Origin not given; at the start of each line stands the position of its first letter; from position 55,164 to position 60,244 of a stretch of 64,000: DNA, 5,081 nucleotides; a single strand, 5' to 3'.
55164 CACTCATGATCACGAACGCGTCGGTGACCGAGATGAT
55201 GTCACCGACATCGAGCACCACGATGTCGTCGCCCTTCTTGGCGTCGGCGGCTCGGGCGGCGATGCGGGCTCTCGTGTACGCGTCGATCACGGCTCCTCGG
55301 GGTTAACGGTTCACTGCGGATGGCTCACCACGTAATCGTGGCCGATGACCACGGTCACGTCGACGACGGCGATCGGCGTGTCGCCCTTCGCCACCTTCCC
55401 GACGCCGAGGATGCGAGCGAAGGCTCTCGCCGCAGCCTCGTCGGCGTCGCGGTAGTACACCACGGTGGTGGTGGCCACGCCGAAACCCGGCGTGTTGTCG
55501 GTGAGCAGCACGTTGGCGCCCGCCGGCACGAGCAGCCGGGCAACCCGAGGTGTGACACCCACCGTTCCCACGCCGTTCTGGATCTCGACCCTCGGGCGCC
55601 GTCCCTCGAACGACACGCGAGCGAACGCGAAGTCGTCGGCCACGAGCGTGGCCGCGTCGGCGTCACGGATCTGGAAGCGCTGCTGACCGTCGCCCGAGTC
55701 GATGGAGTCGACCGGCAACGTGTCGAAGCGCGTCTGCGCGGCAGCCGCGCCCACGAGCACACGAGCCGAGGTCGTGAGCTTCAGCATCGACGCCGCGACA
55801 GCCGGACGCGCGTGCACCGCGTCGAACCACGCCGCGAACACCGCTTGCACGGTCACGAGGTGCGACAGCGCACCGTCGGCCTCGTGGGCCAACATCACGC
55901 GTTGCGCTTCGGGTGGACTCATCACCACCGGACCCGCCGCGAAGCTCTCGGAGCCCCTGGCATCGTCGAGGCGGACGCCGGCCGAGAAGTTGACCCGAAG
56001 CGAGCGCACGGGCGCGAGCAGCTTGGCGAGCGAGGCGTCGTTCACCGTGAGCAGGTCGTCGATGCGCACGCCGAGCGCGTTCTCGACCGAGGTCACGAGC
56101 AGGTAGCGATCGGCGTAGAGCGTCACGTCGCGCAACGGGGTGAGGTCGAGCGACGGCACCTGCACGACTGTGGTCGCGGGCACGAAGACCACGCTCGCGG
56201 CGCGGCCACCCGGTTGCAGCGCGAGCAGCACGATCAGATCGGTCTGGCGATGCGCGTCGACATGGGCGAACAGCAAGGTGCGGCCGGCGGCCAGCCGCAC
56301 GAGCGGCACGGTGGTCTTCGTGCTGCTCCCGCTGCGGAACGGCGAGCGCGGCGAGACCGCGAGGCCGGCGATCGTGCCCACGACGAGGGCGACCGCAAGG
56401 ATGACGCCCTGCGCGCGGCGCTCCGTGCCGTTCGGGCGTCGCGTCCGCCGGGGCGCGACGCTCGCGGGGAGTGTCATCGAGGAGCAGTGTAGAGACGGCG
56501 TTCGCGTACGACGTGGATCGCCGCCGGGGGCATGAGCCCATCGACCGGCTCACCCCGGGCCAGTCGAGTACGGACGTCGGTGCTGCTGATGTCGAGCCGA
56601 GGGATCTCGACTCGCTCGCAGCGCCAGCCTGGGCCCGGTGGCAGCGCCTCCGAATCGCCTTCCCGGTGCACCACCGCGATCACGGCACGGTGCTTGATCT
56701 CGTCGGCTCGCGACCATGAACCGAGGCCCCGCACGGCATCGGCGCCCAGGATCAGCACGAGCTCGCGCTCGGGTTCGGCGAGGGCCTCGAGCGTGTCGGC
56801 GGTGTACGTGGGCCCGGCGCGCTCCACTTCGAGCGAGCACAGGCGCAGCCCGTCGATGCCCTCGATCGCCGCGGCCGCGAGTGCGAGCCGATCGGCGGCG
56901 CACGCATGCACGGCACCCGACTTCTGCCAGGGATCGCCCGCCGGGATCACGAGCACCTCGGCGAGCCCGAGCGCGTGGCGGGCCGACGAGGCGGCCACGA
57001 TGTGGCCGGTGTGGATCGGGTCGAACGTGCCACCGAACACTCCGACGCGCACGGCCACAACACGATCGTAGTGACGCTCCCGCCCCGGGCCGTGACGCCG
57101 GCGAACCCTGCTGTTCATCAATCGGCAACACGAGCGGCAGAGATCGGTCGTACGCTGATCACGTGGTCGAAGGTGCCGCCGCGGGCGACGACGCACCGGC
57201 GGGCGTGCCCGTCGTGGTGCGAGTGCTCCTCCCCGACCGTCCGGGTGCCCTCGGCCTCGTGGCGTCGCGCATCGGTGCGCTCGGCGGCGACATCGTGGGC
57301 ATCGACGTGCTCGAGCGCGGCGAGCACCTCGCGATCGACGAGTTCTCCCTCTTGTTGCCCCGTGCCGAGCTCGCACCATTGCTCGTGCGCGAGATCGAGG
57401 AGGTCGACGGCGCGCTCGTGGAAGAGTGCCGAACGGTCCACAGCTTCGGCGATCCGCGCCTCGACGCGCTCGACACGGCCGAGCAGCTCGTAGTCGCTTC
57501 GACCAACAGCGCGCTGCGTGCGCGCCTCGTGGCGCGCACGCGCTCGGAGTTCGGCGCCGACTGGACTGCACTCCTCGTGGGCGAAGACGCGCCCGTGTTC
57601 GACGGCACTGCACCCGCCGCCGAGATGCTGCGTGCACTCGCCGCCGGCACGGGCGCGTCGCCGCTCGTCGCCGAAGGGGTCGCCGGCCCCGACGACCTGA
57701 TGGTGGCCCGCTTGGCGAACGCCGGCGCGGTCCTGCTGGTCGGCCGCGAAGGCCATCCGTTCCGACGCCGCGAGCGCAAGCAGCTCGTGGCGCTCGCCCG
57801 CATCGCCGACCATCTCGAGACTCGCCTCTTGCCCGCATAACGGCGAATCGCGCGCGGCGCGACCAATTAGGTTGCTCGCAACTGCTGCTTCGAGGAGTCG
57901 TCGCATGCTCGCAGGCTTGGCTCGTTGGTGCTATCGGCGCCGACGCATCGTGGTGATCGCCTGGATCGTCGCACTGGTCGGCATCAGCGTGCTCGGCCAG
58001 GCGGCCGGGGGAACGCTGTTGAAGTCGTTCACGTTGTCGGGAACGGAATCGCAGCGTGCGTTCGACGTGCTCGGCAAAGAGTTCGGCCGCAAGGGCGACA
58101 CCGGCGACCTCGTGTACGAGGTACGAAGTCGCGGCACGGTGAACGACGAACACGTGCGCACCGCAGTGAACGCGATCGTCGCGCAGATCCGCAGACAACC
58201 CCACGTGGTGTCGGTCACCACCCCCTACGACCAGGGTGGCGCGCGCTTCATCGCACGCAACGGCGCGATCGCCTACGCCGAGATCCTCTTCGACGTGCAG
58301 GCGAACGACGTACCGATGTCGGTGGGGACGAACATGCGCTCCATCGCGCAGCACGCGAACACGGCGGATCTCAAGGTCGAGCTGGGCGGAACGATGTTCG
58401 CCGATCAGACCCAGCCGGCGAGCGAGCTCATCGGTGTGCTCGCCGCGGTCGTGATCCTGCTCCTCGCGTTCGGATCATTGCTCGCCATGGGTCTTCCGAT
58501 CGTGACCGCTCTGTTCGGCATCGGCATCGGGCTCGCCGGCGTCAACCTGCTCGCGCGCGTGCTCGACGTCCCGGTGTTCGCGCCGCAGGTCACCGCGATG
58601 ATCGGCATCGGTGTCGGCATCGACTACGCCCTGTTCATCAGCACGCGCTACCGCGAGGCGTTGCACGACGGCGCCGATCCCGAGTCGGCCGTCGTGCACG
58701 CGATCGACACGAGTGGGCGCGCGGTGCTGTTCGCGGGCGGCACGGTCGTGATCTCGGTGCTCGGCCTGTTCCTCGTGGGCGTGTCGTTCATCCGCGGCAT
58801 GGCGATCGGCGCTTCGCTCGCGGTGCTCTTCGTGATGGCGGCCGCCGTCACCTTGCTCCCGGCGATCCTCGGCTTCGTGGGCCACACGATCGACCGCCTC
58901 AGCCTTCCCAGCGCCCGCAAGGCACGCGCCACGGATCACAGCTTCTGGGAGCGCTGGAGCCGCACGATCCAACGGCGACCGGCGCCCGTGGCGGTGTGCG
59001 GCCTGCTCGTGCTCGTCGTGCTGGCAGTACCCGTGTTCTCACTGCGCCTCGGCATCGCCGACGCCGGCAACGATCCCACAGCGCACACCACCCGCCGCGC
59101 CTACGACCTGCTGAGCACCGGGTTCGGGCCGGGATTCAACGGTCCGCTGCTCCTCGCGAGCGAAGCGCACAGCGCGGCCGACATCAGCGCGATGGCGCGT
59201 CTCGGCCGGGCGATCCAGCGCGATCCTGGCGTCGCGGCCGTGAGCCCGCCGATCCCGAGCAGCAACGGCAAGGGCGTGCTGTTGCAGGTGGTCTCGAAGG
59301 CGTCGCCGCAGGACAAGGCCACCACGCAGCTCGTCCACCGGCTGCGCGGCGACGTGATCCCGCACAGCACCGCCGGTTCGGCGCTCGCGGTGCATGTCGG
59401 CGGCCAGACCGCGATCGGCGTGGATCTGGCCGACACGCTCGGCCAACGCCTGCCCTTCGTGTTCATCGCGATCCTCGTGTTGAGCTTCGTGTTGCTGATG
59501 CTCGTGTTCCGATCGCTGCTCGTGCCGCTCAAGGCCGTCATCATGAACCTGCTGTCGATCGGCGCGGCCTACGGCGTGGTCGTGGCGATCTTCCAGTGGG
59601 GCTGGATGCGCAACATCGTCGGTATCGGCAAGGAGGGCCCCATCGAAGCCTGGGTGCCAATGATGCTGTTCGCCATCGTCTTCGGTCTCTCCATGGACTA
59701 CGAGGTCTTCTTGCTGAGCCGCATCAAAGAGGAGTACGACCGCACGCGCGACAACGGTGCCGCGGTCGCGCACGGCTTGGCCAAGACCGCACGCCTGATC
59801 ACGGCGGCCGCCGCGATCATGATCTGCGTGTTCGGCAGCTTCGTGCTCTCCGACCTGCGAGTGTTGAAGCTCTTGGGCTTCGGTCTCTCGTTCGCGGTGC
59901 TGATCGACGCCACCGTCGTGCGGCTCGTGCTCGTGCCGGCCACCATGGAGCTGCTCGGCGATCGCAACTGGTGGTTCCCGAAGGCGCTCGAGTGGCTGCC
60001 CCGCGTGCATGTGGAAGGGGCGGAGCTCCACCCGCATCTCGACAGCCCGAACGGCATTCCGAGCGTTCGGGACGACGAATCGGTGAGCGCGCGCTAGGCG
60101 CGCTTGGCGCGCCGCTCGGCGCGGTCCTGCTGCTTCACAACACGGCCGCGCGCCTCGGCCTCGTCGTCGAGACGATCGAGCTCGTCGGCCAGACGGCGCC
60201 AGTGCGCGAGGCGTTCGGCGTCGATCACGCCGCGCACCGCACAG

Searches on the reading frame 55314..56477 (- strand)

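Call 48: search_protein_families(library=pfam, max_evalue=0.00001, proteins=[window:55314-56477:-])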
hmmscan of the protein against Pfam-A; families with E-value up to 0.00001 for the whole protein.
window:55314-56477:- (388 aa): 1 family
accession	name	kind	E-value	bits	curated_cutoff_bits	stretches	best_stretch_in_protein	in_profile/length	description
PF13399.11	LytR_C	-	3.9e-12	47.4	22.2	1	296-382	3-86/86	LytR cell envelope-related transcriptional attenuator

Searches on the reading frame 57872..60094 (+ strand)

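Call 48: search_protein_families(library=pfam, max_evalue=0.00001, proteins=[window:57872-60094:+])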
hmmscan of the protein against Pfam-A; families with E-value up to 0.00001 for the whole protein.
window:57872-60094:+ (741 aa): 1 family
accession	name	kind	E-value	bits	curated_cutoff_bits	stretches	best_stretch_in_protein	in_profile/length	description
PF03176.21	MMPL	-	2.2e-91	306.7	20.5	2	56-373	5-333/333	MMPL family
